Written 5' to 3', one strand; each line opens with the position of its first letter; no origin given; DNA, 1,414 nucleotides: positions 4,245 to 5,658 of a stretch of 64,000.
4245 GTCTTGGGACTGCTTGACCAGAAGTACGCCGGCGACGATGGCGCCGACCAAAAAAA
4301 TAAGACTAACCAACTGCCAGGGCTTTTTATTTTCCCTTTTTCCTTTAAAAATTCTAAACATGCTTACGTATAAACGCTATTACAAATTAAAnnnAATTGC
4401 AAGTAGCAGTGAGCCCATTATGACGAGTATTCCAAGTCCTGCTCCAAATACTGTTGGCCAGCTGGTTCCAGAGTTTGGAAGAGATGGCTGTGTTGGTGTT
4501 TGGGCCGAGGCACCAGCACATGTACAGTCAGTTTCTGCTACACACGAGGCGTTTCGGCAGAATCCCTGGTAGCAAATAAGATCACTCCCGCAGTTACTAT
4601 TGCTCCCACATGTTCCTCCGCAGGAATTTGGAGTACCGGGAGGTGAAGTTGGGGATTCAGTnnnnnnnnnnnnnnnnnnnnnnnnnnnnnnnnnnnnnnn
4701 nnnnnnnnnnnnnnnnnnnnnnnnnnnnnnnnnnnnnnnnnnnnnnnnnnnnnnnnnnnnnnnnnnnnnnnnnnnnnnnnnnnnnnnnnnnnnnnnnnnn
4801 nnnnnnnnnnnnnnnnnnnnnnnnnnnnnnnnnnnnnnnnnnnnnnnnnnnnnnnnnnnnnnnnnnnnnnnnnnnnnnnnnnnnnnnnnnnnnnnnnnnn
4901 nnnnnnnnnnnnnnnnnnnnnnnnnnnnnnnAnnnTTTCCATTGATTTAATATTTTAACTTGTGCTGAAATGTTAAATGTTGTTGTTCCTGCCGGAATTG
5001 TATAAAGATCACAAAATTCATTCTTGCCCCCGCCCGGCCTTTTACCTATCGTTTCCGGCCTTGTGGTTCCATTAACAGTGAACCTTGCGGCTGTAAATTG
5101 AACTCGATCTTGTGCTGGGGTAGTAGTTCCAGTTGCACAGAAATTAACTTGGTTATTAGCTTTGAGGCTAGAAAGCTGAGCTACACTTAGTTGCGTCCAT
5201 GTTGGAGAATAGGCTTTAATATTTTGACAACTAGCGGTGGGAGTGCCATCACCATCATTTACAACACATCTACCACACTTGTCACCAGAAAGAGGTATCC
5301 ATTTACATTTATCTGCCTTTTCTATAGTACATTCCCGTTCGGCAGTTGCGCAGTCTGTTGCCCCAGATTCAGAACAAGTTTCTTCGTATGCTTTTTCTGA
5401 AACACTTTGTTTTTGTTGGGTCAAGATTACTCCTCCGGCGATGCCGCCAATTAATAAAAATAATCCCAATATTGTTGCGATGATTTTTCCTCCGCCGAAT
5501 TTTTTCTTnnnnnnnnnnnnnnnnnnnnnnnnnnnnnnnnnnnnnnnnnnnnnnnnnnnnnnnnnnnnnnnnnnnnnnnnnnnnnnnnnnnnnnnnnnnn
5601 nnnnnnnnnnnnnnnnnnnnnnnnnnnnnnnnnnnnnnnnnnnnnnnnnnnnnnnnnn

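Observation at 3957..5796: Trio of membrane-anchored cysteine-rich proteins with low-complexity T/S/A/P linkers (candidate O-glycosylation substrates)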

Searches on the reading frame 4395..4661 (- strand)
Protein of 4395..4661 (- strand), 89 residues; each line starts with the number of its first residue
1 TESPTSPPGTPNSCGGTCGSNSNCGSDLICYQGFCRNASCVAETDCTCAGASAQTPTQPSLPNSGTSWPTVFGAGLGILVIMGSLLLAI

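Call 9: find_homologous_proteins(query=window:4395-4661:-, max_evalue=0.01)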
Query seq(89 aa) (89 aa): 2 proteins with E <= 0.01 among 3 candidates.
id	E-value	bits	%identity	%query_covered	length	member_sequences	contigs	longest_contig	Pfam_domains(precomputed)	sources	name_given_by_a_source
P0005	5.8e-23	99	77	70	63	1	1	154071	-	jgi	jgi:hypothetical protein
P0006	4.0e-8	51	84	36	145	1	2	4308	-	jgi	jgi:hypothetical protein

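Call 11: find_encoding_contigs(protein=P0005, flank=10000, max_places=3)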
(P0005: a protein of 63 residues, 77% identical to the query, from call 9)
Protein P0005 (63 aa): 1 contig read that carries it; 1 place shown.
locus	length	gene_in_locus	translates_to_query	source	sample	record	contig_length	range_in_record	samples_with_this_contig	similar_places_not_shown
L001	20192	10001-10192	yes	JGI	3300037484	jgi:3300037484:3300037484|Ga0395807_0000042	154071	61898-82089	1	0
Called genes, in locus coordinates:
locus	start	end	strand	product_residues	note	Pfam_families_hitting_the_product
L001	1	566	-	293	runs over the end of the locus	PF00226:DnaJ, PF01556:DnaJ_C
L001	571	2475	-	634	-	PF00012:HSP70, PF06723:MreB_Mbl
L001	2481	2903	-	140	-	PF01025:GrpE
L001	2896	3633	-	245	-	PF01628:HrcA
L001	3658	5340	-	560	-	PF03023:MurJ, PF13440:Polysacc_synt_3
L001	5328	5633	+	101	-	PF01649:Ribosomal_S20p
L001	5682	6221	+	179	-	PF05137:PilN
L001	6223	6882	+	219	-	PF04350:PilO (faint)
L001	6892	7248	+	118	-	-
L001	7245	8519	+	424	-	PF16656:Pur_ac_phosph_N (faint), PF13620:CarboxypepD_reg (faint), PF19077:Big_13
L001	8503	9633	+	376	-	-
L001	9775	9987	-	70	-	-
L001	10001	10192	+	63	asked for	-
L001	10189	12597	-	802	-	PF02366:PMT, PF13231:PMT_2, PF16192:PMT_4TMC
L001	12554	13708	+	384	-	-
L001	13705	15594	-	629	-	-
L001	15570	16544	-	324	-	PF03816:LytR_cpsA_psr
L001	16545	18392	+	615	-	PF00580:UvrD-helicase, PF13245:AAA_19, PF13361:UvrD_C, PF13538:UvrD_C_2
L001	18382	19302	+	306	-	PF02388:FemAB, PF13480:Acetyltransf_6, PF02388:FemAB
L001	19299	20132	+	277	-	-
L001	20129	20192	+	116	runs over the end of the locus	PF04266:ASCH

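Call 26: search_protein_families(library=pfam, proteins=[L001:9635-10192:+, L001:8503-9633:+], max_evalue=10)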
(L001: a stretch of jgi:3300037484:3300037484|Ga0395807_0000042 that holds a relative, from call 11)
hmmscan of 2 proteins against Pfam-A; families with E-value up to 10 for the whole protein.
L001:9635-10192:+ (185 aa): 4 families
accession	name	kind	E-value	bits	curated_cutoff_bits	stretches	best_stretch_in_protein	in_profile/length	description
PF00746.26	Gram_pos_anchor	-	0.076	13.4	20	1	150-184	2-35/43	LPXTG cell wall anchor motif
PF21164.2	Dumpy_DPY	-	1.5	9.3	27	1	113-131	4-22/24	Dumpy, DPY module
PF04637.17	Herpes_pp85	-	5.6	5.6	19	1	57-100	486-528/542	Herpesvirus phosphoprotein 85 (HHV6-7 U14/HCMV UL25)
PF16014.10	SAP130_C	-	6.2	6.2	27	1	35-87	47-155/406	Histone deacetylase complex subunit SAP130 C-terminus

L001:8503-9633:+ (376 aa): 1 family
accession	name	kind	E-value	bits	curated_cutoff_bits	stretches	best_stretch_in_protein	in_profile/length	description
PF04706.18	Dickkopf_N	-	0.026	15.3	25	1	171-195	27-51/51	Dickkopf N-terminal cysteine-rich region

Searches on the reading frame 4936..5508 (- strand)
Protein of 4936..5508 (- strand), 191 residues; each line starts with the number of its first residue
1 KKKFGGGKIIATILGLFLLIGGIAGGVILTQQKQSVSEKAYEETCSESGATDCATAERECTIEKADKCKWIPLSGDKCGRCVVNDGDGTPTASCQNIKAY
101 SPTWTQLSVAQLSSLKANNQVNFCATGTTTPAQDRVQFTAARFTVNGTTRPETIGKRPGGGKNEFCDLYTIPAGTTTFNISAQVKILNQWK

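Call 13: find_homologous_proteins(query=window:4936-5508:-, max_evalue=0.01)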
Query seq(191 aa) (191 aa): 46 proteins with E <= 0.01 among 208 candidates.
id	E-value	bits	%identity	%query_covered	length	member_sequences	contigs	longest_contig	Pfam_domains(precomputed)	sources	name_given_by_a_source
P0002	2.8e-123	427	100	100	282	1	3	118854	-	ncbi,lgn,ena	ncbi:MAG: hypothetical protein AAB535_02345 [Patescibacteria group bacterium]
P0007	3.5e-71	257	65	100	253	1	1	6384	-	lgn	-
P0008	2.0e-68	248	63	100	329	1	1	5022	-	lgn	-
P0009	9.0e-46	174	50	99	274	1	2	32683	-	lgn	-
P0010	2.1e-44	170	47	100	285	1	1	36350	-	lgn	-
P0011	4.6e-44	168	48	100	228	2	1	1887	-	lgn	-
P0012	1.5e-43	167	52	99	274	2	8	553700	-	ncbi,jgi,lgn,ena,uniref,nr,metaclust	ncbi:MAG: hypothetical protein UT17_C0003G0144 [Candidatus Woesebacteria bacterium GW2011_GWB1_39_10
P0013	7.6e-43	165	49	100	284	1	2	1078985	-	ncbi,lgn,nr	ncbi:MAG: hypothetical protein HYV90_01435 [Candidatus Woesebacteria bacterium]|nr:MAG: hypothetical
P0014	3.5e-39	153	61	52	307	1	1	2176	-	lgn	-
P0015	2.1e-35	140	38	100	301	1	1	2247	-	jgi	jgi:hypothetical protein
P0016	2.7e-34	137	46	96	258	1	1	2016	-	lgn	-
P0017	7.8e-34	135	37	100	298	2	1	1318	-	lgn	-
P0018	1.6e-31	128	43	96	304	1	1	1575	-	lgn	-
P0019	2.0e-30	124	41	100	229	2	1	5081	-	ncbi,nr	ncbi:MAG: hypothetical protein Q8Q30_03435, partial [Candidatus Woesebacteria bacterium]|nr:hypothet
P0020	4.7e-30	123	53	53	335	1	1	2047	-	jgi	jgi:hypothetical protein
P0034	5.2e-26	110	41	86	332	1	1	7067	-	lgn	-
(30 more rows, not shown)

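Call 26: search_protein_families(library=pfam, proteins=[P0034], max_evalue=10)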
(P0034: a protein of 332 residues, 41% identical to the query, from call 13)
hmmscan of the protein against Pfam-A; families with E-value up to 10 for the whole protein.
P0034 (332 aa): 0 families
